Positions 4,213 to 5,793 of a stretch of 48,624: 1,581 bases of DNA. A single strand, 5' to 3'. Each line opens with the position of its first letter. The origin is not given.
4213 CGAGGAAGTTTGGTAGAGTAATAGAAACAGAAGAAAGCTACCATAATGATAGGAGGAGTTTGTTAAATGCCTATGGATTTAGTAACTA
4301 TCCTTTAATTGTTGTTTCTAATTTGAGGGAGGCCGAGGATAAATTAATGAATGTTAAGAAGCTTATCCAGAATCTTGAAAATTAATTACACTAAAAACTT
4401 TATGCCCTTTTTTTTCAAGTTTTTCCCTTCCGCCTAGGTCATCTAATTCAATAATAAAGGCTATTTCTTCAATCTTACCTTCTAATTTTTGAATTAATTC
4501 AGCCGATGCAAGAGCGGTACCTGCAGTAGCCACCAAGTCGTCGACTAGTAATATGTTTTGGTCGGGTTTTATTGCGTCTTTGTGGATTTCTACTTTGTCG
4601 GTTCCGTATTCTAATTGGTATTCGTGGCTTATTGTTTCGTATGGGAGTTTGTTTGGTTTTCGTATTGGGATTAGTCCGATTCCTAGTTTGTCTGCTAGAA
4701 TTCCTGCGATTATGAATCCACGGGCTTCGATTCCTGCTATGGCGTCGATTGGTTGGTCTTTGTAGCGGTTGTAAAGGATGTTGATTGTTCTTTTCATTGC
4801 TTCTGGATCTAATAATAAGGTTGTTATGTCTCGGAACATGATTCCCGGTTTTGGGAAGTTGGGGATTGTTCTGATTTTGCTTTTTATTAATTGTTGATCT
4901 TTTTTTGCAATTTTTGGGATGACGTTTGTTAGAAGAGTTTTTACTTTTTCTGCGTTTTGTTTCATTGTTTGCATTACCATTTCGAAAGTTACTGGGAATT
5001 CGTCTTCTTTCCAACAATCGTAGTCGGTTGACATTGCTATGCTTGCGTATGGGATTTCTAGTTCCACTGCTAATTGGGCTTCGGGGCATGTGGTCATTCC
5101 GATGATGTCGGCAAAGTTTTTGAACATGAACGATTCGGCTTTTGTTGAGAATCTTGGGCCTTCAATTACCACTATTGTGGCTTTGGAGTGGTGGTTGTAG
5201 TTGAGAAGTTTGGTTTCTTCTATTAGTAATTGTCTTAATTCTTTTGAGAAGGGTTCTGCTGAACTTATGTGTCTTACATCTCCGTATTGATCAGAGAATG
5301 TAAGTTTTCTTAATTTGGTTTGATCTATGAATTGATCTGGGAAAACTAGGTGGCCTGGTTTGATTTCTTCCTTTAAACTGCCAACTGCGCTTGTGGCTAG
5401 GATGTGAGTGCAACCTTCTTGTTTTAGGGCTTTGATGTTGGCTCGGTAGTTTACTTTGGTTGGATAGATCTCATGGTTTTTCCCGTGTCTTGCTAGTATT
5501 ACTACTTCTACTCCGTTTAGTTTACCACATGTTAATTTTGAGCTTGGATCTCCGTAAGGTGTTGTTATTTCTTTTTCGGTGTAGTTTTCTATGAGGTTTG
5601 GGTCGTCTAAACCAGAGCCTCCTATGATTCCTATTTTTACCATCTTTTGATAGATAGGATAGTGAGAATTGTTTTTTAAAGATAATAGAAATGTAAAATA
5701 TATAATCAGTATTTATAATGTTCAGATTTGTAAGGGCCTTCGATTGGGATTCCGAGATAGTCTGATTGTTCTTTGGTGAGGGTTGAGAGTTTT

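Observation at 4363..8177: Two adjacent bifunctional fusion genes couple SAM by-product cleavage directly to AMP salvage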

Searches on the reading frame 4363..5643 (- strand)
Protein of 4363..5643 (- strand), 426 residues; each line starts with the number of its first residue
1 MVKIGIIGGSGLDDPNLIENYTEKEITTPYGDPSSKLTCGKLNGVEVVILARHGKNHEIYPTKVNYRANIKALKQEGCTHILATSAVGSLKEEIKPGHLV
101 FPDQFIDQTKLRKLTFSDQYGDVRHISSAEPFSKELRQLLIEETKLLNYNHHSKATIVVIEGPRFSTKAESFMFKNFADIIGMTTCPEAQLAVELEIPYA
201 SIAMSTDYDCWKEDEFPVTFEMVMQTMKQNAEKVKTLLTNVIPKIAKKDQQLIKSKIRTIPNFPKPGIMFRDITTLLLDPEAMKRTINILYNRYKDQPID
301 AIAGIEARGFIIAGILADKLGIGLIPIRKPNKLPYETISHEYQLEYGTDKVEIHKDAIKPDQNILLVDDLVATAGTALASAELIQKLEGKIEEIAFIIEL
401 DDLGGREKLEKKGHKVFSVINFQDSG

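Call 3: search_protein_families(library=pfam, proteins=[window:4363-5643:-], max_evalue=0.01)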
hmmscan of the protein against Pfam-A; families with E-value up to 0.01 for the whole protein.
window:4363-5643:- (426 aa): 4 families
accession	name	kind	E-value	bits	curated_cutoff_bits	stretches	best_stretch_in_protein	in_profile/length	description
PF01048.26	PNP_UDP_1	-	8.4e-45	153.4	25.1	1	3-242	1-232/233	Phosphorylase superfamily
PF00156.33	Pribosyltran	-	1.8e-13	50.6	26.3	1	280-420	9-144/158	Phosphoribosyl transferase domain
PF14681.12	UPRTase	-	0.0041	17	27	0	358-412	118-171/206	Uracil phosphoribosyltransferase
PF24395.1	OLD-like_TOPRIM_1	-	0.0084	16.4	27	0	373-423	36-85/162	OLD-like TOPRIM 1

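Call 4: search_protein_families(library=ncbifam, proteins=[window:4363-5643:-], max_evalue=0.01)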
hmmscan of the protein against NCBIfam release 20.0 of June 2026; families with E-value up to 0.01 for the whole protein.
window:4363-5643:- (426 aa): 32 families (the best 25 are shown)
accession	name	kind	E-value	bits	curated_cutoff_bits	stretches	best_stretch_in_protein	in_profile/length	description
NF006334.0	PRK08564.1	equivalog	1.8e-93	312.5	382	1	2-251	8-256/267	S-methyl-5'-thioadenosine phosphorylase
TIGR01694.1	MTAP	equivalog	7.1e-92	307.1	274.85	1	3-243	1-239/240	S-methyl-5'-thioadenosine phosphorylase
NF006492.0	PRK08931.1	equivalog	6.9e-82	275.1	437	1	3-252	5-254/291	S-methyl-5'-thioadenosine phosphorylase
NF005657.0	PRK07432.1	equivalog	1.9e-75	253.7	453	1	2-250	4-255/291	S-methyl-5'-thioadenosine phosphorylase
NF002634.0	PRK02304.1-3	equivalog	3.6e-73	245.1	170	1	247-424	4-181/182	adenine phosphoribosyltransferase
NF002632.0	PRK02304.1-1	equivalog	1.1e-67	227.3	243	1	247-424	5-182/183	adenine phosphoribosyltransferase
TIGR01090.1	apt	equivalog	1.3e-66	223.9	185.85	1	253-421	1-168/169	adenine phosphoribosyltransferase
NF002636.0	PRK02304.1-5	equivalog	3.2e-66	222.2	125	1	247-420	3-174/176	adenine phosphoribosyltransferase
NF005876.0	PRK07823.1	equivalog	9.9e-66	221.6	306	1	3-251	7-251/267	S-methyl-5'-thioadenosine phosphorylase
NF006599.0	PRK09136.1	equivalog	2.2e-64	217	223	1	3-242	3-244/247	S-methyl-5'-thioinosine phosphorylase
NF002633.0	PRK02304.1-2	equivalog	1.2e-58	197.7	224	1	253-422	3-170/172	adenine phosphoribosyltransferase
NF009211.0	PRK12560.1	equivalog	5.9e-36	124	188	1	253-423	6-177/187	adenine phosphoribosyltransferase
NF006054.0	PRK08202.1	equivalog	3.8e-25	88.9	218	1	35-244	65-273/274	purine-nucleoside phosphorylase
TIGR01697.1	PNPH-PUNA-XAPA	subfamily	8.6e-22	77.7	197.1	1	34-242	40-246/247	inosine/guanosine/xanthosine phosphorylase family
TIGR01700.1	PNPH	equivalog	7.9e-18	64.8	293.35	1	34-242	40-248/249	purine nucleoside phosphorylase I, inosine and guanosine-specific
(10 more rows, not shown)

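Call 7: find_homologous_proteins(query=window:4363-5643:-)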
Query window:4363-5643:- (426 aa): 8000 proteins with E <= 0.001 among 8000 candidates; the best 120 are listed.
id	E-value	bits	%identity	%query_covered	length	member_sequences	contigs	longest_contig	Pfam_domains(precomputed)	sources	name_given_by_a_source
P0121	4.8e-271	916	96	100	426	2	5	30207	PF00156.34,PF01048.27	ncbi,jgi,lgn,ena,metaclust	jgi:5'-methylthioadenosine phosphorylase|metaclust:\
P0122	4.5e-229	778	80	100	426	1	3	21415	PF00156.34,PF01048.27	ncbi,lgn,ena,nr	ncbi:hypothetical protein CMI42_02615 [Candidatus Pacearchaeota archaeon]|nr:hypothetical protein [C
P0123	1.3e-225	767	80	100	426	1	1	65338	PF00156.34,PF01048.27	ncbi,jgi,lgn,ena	-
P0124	1.3e-221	754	79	100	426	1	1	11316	PF00156.34,PF01048.27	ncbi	-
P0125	9.7e-220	747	78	99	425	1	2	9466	PF00156.34,PF01048.27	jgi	-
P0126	1.9e-219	747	78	100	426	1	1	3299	PF00156.34,PF01048.27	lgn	-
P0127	2.4e-219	746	79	99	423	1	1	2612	PF00156.34,PF01048.27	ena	-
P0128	5.6e-219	745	78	99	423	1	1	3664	PF00156.34,PF01048.27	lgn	-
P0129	2.0e-218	743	79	99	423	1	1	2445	PF00156.34,PF01048.27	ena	-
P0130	2.5e-217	740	78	99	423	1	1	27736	PF00156.34,PF01048.27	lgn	-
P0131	2.1e-216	736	78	99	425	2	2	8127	PF00156.34,PF01048.27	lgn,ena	-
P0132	6.8e-216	735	78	99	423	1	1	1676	PF00156.34,PF01048.27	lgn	-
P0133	3.6e-215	732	78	99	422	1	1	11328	PF00156.34,PF01048.27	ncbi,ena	-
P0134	4.5e-215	732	77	99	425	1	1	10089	PF00156.34,PF01048.27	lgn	-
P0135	1.4e-214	731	78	99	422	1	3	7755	PF00156.34,PF01048.27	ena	-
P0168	1.3e-197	675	71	100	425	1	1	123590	PF00156.34,PF01048.27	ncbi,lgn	-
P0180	8.2e-191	652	70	99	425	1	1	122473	PF00156.34,PF01048.27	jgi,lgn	jgi:5'-methylthioadenosine phosphorylase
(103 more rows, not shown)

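Call 41: list_cluster_members(proteins=[P0121, P0017, P0041, P0030, P0123, P0168, P0026])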
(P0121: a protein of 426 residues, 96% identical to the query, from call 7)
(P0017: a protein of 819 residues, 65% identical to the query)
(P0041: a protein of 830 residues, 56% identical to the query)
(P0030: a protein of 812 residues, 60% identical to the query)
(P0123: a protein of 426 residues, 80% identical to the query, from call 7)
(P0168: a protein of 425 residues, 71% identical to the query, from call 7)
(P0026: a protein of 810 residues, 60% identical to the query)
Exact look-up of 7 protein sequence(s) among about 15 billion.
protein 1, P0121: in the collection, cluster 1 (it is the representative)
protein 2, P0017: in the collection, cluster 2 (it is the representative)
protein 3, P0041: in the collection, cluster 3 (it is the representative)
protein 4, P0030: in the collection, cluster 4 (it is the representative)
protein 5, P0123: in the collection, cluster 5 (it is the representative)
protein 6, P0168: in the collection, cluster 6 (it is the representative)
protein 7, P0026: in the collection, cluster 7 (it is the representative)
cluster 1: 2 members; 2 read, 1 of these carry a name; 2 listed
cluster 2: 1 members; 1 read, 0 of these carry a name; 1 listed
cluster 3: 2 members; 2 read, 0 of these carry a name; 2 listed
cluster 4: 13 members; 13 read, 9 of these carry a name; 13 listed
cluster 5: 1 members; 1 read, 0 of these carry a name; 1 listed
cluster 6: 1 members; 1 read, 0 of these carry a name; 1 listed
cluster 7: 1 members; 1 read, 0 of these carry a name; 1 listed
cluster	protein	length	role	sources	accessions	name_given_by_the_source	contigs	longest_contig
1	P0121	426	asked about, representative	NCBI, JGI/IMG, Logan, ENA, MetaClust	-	5'-methylthioadenosine phosphorylase | \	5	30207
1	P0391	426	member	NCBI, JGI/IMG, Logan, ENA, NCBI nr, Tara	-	-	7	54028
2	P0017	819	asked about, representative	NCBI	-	-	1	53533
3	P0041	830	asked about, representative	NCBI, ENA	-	-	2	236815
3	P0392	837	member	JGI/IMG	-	-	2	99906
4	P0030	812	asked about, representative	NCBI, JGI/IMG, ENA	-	adenosylhomocysteinase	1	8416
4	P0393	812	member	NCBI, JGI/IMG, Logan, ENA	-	adenosylhomocysteinase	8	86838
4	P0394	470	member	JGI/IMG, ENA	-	adenosylhomocysteinase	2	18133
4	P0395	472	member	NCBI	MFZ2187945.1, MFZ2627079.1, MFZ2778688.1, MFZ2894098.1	MAG: adenosylhomocysteinase [Candidatus Moraniibacteriota bacterium]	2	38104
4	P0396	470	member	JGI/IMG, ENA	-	adenosylhomocysteinase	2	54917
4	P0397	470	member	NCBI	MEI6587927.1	MAG: adenosylhomocysteinase [Candidatus Moraniibacteriota bacterium]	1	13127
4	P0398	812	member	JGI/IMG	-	adenosylhomocysteinase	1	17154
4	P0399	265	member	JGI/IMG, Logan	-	adenosylhomocysteinase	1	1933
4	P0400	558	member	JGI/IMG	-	adenosylhomocysteinase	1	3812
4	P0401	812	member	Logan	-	-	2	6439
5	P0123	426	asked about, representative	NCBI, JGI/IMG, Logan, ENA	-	-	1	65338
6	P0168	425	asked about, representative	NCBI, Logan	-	-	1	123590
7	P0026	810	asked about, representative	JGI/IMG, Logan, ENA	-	-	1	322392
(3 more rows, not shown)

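Call 54: find_encoding_contigs(protein=P0168, flank=8000, max_places=1)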
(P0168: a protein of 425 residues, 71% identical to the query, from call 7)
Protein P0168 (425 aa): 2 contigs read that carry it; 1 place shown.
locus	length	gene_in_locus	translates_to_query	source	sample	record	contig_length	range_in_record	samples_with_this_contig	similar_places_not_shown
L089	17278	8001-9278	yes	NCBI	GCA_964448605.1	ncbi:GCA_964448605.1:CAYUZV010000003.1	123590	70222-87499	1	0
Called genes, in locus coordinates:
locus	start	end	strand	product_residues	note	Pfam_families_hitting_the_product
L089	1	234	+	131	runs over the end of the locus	PF00011:HSP20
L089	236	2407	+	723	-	PF02359:CDC48_N, PF02933:CDC48_2, PF13191:AAA_16 (weak), PF00004:AAA, PF05496:RuvB_N (weak), PF17862:AAA_lid_3, PF00004:AAA, PF17862:AAA_lid_3, +24 more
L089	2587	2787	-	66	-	-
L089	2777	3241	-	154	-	PF03358:FMN_red (faint), PF12641:Flavodoxin_3 (faint), PF12724:Flavodoxin_5 (faint), PF12682:Flavodoxin_4 (weak)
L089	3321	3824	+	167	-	PF11848:DUF3368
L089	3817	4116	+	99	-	PF03683:UPF0175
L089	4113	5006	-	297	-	PF00557:Peptidase_M24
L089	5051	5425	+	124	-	-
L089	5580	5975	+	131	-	-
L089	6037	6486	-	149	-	PF13636:Methyltranf_PUA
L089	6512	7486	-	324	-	PF17125:Methyltr_RsmF_N, PF22458:RsmF-B_ferredox (weak), PF01189:Methyltr_RsmB-F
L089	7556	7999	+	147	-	-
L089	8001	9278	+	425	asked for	PF01048:PNP_UDP_1, PF00156:Pribosyltran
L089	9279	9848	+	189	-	-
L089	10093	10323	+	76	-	-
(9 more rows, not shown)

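Call 55: find_encoding_contigs(protein=P0180, flank=8000, max_places=1)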
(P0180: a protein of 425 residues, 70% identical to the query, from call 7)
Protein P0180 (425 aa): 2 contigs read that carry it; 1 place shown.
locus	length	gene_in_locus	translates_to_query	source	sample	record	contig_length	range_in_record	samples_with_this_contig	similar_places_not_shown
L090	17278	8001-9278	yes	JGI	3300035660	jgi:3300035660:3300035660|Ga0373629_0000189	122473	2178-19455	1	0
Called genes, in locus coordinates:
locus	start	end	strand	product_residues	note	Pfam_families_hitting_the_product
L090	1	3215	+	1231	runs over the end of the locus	PF02359:CDC48_N, PF00004:AAA, PF17862:AAA_lid_3, PF00004:AAA, PF14890:Intein_splicing, PF14528:LAGLIDADG_3, PF00004:AAA, PF17862:AAA_lid_3, +24 more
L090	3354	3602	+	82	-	-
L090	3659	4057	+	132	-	-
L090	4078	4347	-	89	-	-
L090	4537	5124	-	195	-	PF00300:His_Phos_1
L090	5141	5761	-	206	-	PF09335:VTT_dom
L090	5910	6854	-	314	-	PF00557:Peptidase_M24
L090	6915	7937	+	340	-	-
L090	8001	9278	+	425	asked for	PF01048:PNP_UDP_1, PF00156:Pribosyltran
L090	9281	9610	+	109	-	-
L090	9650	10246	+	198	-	PF01135:PCMT, PF13649:Methyltransf_25 (faint), PF00398:RrnaAD (faint), PF13847:Methyltransf_31 (weak)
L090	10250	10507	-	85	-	-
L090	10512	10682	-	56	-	-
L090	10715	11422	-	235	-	PF01978:TrmB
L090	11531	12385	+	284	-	-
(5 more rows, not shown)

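Call 63: search_solved_structures(query=window:4363-5643:-, max_evalue=1e-10, show_alignments=1)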
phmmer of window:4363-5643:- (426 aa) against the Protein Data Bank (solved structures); distinct sequences matched with E-value up to 1e-10: 34.
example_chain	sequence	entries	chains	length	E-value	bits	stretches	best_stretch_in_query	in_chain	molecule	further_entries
1cb0_A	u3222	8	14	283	4e-86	292.5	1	2-249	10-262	PROTEIN (5'-DEOXY-5'-METHYLTHIOADENOSINE PHOSPHORYLASE) | 5'-Deoxy-5'-Methylthioadenosine Phosphorylase | 5'-methylthioadenosine phosphorylase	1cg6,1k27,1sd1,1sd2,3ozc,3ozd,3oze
5eub_A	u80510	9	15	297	4.7e-86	292.3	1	2-249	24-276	S-methyl-5'-thioadenosine phosphorylase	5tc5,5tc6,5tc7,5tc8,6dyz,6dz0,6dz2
9vs8_A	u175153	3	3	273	4.2e-70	239.8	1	3-249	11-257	S-methyl-5'-thioadenosine phosphorylase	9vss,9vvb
1wta_A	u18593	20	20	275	4.3e-70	239.7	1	3-249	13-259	5'-methylthioadenosine phosphorylase | S-methyl-5'-thioadenosine phosphorylase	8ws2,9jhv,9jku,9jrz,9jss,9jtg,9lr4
1v4n_A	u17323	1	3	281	4.9e-68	233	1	3-250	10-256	271aa long hypothetical 5'-methylthioadenosine phosphorylase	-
2a8y_A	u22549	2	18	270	8.9e-67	228.8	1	3-251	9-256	5'-methylthioadenosine phosphorylase (mtaP)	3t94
4glf_A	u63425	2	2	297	1.8e-61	211.3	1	3-251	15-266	RsfP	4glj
5f78_A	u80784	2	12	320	2.2e-61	211.1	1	2-249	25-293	Methylthioadenosine phosphorylase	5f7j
4l5a_A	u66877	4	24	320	2.2e-61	211.1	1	2-249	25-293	S-methyl-5'-thioadenosine phosphorylase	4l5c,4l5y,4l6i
5f7o_A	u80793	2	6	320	2.2e-61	211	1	2-249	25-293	Methylthioadenosine phosphorylase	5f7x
5f7z_A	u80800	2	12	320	5.7e-61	209.7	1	2-249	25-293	Methylthioadenosine phosphorylase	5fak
5f73_A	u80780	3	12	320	5.7e-61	209.7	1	2-249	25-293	Methylthioadenosine phosphorylase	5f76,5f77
7y94_A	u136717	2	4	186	1e-54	189.1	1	250-422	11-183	Adenine phosphoribosyltransferase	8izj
7xi2_A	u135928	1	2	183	1e-54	189.1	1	250-422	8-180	Adenine phosphoribosyltransferase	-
2dy0_A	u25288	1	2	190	1.1e-54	189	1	250-422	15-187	Adenine phosphoribosyltransferase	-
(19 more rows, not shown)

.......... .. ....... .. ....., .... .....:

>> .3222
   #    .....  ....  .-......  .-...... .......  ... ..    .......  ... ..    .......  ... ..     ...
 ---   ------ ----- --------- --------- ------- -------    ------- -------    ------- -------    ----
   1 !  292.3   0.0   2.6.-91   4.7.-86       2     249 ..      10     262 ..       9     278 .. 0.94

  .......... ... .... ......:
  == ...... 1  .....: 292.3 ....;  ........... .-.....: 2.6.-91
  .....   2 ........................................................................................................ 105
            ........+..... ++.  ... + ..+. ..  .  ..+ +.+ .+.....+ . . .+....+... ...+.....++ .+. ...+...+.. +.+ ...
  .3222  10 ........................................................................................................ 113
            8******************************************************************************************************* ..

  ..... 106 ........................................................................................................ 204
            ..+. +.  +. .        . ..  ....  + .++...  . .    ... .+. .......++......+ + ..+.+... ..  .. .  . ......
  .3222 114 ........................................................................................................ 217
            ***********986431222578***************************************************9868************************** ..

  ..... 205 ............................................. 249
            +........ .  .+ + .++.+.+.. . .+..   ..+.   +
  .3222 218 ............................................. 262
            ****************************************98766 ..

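Call 70: predict_structure(alignment_id=A2)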
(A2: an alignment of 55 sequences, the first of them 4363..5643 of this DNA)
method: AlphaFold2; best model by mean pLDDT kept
length: 426 residues; sequences in the alignment: 55
mean_pLDDT: 88.8   pTM: 0.71
mean pLDDT of the five models: 88.8, 88.7, 88.2, 87.7, 86.8
residues with pLDDT >= 90: 251; 70-90: 154; 50-70: 19; < 50: 2
segments of 3 or more residues with pLDDT < 50: none
pLDDT, mean of each block of 10 residues (from residue 1): 84 79 92 93 90 87 91 93 91 91 91 78 72 93 96 94 75 88 90 92 84 70 84 91 86 90 80 92 89 90 93 96 96 94 85 96 97 93 97 95 91 94 64
secondary structure, 60 per line:
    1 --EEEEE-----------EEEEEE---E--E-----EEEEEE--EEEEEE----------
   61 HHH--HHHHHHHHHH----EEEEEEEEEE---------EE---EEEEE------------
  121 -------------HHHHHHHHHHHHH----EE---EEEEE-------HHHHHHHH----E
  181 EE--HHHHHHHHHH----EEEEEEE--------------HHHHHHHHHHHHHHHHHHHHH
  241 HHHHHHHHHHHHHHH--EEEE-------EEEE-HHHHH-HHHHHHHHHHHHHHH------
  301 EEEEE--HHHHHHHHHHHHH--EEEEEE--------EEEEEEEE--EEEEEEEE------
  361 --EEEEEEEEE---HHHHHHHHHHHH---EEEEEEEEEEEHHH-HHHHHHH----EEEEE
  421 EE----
elements in order: E3-7 E19-24 E37-42 E45-50 H66-75 E80-89 E104-108 H134-146 E156-160 H168-175 E180-182 H185-194 E199-205 H220-255 E258-261 E269-272 H274-278 H280-294 E301-305 H308-320 E323-328 E337-344 E347-354 E363-371 H375-386 E390-400 H405-411 E416-422
